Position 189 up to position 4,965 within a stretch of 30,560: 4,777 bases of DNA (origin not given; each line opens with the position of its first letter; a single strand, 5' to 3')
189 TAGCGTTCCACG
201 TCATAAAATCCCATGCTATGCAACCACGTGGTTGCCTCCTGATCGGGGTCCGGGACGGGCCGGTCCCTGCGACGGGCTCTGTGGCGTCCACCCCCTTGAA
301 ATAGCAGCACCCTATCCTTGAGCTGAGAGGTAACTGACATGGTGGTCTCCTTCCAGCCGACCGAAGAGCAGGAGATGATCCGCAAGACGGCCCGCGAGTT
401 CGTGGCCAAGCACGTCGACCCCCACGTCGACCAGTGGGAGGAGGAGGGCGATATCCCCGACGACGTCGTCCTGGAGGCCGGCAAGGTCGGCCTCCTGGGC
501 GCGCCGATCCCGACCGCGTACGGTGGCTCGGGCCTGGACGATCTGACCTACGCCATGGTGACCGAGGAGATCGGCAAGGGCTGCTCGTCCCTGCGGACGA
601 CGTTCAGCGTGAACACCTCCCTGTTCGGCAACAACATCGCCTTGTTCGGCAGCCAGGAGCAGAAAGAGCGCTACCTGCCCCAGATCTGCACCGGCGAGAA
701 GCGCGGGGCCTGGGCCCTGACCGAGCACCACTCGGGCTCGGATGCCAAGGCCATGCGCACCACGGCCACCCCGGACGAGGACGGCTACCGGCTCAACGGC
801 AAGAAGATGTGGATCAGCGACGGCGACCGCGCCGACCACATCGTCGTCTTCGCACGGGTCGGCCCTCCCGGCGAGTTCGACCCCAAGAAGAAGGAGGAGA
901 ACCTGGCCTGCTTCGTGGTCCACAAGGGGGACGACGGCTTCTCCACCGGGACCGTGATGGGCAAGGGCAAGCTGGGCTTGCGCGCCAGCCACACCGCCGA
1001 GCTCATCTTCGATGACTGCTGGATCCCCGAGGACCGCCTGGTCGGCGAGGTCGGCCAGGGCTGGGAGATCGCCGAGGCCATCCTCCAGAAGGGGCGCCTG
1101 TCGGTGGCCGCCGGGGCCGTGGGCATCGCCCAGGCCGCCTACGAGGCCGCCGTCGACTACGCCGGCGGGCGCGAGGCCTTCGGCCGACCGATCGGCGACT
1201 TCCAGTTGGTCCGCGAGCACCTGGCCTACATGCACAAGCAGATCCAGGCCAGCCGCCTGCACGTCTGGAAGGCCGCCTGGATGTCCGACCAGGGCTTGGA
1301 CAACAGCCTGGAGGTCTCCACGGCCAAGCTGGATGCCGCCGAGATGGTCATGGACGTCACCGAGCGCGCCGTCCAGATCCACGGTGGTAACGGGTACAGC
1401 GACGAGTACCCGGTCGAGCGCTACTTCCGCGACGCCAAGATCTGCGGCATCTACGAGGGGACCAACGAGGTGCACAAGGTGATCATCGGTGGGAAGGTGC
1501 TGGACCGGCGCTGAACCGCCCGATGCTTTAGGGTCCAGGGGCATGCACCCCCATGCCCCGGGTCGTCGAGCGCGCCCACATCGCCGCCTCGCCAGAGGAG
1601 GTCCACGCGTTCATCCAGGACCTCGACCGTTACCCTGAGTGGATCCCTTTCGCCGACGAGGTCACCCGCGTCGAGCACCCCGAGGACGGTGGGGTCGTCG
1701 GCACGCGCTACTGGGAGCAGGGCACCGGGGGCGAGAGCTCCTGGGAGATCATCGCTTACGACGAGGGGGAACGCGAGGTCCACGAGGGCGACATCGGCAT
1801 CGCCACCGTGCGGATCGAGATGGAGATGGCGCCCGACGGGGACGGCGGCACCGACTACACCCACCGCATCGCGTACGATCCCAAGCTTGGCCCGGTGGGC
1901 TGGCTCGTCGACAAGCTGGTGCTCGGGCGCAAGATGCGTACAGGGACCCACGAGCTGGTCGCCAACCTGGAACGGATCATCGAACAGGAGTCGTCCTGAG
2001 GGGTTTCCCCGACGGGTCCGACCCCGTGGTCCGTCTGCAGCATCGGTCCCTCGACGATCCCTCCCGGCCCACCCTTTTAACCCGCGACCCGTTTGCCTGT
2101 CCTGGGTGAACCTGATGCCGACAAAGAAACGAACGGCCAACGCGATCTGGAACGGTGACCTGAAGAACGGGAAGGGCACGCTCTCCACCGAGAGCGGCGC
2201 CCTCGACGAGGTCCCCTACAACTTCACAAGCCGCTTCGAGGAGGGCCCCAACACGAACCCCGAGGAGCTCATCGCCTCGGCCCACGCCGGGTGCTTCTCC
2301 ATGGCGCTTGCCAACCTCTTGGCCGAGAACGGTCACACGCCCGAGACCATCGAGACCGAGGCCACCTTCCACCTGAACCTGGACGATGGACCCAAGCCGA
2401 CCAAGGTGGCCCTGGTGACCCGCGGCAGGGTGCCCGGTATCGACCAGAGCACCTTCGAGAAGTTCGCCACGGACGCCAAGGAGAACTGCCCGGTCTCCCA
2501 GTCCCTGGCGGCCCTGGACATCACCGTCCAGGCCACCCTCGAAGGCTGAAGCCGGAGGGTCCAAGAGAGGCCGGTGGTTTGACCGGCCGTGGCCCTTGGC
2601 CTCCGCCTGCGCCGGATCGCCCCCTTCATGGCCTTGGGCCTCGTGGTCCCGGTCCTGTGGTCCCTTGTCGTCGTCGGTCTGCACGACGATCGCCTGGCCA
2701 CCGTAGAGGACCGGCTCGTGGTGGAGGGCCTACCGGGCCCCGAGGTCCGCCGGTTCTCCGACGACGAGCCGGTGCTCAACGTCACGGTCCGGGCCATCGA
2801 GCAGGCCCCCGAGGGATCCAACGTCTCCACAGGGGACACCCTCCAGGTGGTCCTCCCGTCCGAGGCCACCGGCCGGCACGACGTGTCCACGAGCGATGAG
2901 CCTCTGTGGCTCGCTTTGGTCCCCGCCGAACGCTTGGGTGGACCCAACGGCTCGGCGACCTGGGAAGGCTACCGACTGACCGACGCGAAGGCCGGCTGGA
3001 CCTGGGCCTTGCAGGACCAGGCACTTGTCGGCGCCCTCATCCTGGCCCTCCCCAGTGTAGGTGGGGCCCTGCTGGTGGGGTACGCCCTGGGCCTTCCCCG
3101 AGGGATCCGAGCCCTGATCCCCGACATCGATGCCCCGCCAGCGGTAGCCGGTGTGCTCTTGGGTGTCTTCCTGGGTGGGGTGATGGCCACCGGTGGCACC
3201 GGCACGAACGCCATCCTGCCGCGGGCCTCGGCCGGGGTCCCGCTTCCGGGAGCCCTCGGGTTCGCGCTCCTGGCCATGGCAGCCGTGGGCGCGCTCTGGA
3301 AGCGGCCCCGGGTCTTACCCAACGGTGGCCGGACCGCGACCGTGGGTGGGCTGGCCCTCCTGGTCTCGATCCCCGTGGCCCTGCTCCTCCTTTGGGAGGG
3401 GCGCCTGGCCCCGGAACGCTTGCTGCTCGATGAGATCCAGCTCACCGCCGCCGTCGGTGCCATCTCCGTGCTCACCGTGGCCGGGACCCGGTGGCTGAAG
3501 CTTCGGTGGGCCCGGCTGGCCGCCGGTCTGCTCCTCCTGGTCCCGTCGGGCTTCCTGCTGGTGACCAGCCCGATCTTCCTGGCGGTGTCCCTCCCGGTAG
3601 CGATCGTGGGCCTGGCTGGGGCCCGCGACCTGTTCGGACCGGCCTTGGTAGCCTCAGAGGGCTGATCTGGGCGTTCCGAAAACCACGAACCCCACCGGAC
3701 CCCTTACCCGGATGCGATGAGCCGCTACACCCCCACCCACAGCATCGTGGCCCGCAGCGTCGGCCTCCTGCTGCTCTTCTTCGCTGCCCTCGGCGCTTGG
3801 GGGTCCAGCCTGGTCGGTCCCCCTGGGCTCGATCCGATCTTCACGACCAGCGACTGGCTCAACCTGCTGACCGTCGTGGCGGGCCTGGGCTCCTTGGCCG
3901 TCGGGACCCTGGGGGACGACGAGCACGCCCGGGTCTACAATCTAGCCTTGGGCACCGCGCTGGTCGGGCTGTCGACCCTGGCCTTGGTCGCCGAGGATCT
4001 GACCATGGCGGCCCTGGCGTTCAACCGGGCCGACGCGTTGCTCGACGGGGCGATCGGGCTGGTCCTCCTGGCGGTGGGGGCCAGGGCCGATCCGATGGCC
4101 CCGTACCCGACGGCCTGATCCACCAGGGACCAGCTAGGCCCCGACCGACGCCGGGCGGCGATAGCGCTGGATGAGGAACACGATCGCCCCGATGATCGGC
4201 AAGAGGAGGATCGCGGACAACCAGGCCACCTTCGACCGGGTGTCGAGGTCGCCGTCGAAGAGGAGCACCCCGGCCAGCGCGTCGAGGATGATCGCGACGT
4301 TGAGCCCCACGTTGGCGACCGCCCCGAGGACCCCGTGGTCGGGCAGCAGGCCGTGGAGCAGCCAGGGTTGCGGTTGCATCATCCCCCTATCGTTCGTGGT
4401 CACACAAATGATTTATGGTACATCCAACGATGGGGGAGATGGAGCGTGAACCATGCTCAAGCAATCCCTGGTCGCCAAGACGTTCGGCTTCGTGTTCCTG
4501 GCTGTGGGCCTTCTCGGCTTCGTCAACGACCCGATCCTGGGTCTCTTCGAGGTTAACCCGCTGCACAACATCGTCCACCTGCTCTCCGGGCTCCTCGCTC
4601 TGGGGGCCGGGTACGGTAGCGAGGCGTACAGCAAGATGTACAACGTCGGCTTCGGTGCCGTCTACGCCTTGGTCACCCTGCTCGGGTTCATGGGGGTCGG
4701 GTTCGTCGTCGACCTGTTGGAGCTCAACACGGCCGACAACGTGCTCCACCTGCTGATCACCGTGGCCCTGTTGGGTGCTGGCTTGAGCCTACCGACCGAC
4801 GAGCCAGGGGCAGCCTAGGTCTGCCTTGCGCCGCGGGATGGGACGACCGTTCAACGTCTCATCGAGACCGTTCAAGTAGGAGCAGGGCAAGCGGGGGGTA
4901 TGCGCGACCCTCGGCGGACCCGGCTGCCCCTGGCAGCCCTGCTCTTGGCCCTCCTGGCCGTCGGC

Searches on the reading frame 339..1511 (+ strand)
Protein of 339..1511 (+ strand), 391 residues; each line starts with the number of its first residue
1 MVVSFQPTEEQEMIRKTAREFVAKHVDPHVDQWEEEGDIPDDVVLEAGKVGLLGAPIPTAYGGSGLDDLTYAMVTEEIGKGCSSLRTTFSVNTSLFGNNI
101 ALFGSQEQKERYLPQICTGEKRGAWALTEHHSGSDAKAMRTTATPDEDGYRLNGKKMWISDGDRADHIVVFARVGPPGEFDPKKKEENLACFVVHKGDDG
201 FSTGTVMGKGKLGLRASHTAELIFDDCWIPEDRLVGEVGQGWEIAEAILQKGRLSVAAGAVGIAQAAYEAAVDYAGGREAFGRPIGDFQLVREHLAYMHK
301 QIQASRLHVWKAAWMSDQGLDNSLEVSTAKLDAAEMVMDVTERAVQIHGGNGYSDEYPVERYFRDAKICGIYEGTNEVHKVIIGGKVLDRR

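Call 60: search_protein_families(library=pfam, proteins=[window:339-1511:+], max_evalue=0.001)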
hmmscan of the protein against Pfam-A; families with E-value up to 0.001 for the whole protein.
window:339-1511:+ (391 aa): 4 families
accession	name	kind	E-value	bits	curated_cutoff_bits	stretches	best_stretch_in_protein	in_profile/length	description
PF00441.29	Acyl-CoA_dh_1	-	7.2e-50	169.5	22.4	1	239-385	1-147/150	Acyl-CoA dehydrogenase, C-terminal domain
PF02771.21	Acyl-CoA_dh_N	-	2e-40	138.1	22.9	1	8-120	1-113/113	Acyl-CoA dehydrogenase, N-terminal domain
PF08028.16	Acyl-CoA_dh_2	-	8.5e-24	84.8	22.7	1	255-376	2-133/134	Acyl-CoA dehydrogenase, C-terminal domain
PF02770.24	Acyl-CoA_dh_M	-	3.9e-20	72.3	33.3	1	124-227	1-97/97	Acyl-CoA dehydrogenase, middle domain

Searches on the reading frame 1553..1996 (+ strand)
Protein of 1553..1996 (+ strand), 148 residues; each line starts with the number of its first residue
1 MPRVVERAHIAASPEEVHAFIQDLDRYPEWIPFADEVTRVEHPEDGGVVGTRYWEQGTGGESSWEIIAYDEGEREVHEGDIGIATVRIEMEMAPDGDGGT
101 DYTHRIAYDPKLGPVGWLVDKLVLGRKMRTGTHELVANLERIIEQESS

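Call 60: search_protein_families(library=pfam, proteins=[window:1553-1996:+], max_evalue=0.001)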
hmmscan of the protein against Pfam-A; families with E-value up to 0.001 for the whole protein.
window:1553-1996:+ (148 aa): 2 families
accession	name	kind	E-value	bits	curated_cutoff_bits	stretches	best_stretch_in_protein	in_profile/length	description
PF10604.15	Polyketide_cyc2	-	4.3e-19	69.7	27.4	1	1-140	1-142/142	Polyketide cyclase / dehydrase and lipid transport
PF03364.25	Polyketide_cyc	-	7.3e-08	33.2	23.4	1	10-121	1-112/126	Polyketide cyclase / dehydrase and lipid transport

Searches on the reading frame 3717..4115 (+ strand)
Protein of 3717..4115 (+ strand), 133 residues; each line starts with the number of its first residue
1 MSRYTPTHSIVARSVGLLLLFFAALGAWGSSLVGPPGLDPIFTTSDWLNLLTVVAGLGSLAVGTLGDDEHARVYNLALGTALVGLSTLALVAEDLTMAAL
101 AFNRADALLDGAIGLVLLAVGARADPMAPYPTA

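Call 60: search_protein_families(library=pfam, proteins=[window:3717-4115:+], max_evalue=0.001)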
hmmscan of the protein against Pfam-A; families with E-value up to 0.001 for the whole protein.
window:3717-4115:+ (133 aa): 1 family
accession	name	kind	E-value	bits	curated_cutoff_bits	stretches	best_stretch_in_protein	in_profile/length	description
PF14325.12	DUF4383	-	2.9e-06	28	27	1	15-122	7-124/125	Domain of unknown function (DUF4383)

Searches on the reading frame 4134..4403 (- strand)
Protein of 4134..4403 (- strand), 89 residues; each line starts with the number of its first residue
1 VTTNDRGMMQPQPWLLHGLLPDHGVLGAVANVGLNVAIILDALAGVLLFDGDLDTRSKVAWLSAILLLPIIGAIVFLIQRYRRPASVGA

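Call 8: search_protein_families(library=pfam, proteins=[window:4134-4403:-], max_evalue=0.01)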
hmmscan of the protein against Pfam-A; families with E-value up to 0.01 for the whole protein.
window:4134-4403:- (89 aa): 1 family
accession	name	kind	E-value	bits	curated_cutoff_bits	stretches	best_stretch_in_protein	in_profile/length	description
PF13396.11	PLDc_N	-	2.9e-06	27.6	23.3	1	46-78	9-39/42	Phospholipase_D-nuclease N-terminal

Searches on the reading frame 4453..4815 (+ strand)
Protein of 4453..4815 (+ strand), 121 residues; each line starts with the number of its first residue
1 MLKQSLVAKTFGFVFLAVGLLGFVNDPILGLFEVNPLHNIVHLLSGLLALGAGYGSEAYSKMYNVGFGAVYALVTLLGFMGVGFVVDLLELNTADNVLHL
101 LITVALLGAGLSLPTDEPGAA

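Call 60: search_protein_families(library=pfam, proteins=[window:4453-4815:+], max_evalue=0.001)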
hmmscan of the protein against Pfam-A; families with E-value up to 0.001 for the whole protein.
window:4453-4815:+ (121 aa): 1 family
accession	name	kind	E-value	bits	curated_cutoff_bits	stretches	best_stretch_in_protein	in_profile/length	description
PF14325.12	DUF4383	-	1.6e-20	74.1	27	1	7-111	3-124/125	Domain of unknown function (DUF4383)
